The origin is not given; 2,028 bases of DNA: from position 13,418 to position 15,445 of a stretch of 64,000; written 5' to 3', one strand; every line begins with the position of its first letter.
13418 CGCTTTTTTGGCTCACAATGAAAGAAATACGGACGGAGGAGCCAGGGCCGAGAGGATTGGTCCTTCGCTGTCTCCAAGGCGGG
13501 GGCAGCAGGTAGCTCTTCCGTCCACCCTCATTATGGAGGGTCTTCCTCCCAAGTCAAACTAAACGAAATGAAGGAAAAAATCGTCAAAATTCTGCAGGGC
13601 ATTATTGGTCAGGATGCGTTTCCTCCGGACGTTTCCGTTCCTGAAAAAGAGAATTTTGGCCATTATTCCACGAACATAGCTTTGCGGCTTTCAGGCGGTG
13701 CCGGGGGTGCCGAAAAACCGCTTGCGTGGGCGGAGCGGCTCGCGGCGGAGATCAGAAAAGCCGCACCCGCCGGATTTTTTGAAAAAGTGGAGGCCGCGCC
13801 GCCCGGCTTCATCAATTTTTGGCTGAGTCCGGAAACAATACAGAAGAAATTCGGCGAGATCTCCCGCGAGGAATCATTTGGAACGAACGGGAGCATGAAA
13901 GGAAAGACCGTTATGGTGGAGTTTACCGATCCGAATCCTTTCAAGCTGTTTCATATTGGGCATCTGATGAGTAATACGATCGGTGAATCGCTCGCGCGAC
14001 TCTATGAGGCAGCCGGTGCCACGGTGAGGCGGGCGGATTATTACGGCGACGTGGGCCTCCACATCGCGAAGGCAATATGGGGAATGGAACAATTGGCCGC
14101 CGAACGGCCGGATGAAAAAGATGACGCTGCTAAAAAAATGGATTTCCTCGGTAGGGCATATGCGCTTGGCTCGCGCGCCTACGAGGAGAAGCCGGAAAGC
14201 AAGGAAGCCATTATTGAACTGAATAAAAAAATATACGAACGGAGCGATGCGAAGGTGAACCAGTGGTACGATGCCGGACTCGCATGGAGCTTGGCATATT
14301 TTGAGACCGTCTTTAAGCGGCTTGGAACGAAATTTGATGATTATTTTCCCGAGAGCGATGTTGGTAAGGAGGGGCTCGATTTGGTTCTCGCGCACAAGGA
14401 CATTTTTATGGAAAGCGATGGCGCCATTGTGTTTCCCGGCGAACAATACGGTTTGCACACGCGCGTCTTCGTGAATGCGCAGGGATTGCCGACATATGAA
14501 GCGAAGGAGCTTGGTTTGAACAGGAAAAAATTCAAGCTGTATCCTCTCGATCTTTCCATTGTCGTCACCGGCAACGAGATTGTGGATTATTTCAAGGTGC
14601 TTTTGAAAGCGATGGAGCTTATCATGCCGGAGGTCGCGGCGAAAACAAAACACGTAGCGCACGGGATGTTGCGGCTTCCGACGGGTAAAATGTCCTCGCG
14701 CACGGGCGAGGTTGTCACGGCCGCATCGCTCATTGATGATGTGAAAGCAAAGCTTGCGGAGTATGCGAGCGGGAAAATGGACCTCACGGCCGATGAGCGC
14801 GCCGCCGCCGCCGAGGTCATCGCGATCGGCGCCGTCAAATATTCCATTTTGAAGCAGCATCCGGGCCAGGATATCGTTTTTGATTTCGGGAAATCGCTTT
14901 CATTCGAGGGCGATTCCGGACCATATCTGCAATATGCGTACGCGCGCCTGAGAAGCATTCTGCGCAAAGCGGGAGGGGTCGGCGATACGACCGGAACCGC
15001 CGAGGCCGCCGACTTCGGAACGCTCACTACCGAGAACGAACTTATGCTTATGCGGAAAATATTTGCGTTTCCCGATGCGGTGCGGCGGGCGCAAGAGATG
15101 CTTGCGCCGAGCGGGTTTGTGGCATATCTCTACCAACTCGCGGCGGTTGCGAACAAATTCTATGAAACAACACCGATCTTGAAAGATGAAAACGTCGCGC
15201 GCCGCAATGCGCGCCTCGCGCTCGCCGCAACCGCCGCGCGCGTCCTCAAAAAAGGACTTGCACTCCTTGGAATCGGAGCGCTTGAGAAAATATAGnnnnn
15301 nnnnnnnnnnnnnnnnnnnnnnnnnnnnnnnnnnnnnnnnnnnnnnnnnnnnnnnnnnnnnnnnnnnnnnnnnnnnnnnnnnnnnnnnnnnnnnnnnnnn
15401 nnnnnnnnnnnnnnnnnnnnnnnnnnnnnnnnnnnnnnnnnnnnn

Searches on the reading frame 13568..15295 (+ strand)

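Call 26: search_protein_families(library=pfam, proteins=[window:13568-15295:+], max_evalue=0.00001)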
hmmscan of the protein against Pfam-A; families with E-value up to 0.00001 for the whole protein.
window:13568-15295:+ (575 aa): 3 families
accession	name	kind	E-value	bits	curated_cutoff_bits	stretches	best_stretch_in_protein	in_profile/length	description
PF05746.21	DALR_1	-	1.1e-30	106.5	22.3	1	454-575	1-117/117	DALR anticodon binding domain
PF00750.26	tRNA-synt_1d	-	1.2e-29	103.9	23.3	1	109-440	16-349/349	tRNA synthetases class I (R), catalytic domain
PF03485.21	Arg_tRNA_synt_N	-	1.1e-12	48.8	21.5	1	2-85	4-84/85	Arginyl tRNA synthetase N terminal domain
